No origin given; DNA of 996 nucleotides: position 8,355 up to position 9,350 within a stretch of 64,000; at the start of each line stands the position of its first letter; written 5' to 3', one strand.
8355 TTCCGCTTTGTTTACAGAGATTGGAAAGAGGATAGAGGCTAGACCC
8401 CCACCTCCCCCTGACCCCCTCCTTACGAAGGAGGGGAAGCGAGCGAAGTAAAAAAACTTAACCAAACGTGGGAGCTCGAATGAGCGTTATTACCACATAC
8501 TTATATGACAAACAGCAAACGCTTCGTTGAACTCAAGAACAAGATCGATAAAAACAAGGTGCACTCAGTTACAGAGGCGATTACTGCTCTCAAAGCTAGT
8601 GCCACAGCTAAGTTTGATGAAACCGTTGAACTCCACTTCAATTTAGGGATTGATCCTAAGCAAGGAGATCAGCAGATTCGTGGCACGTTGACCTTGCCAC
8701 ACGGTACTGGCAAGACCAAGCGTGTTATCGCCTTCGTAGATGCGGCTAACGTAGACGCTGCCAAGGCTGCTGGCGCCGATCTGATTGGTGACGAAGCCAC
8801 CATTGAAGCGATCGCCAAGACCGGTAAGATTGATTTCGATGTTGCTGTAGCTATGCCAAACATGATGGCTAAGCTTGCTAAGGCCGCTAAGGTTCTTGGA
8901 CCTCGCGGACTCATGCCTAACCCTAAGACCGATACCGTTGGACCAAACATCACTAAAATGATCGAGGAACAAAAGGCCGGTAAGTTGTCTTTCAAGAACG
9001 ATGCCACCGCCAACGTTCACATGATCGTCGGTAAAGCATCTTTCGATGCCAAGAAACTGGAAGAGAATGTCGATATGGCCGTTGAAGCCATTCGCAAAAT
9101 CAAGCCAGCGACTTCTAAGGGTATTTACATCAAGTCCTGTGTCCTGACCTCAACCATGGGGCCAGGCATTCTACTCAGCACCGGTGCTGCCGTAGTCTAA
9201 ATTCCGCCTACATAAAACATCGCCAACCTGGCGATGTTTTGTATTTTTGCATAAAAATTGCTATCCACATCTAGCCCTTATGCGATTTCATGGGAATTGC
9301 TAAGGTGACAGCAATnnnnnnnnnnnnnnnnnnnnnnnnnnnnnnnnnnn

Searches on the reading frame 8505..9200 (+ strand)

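Call 101: search_protein_families(library=pfam, proteins=[window:8505-9200:+], max_evalue=0.001)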
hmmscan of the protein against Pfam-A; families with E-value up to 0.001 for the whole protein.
window:8505-9200:+ (231 aa): 1 family
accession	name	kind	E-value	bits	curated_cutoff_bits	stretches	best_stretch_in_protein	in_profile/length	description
PF00687.26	Ribosomal_L1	-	2e-57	194.4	32.2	1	29-220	1-198/198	Ribosomal protein L1p/L10e family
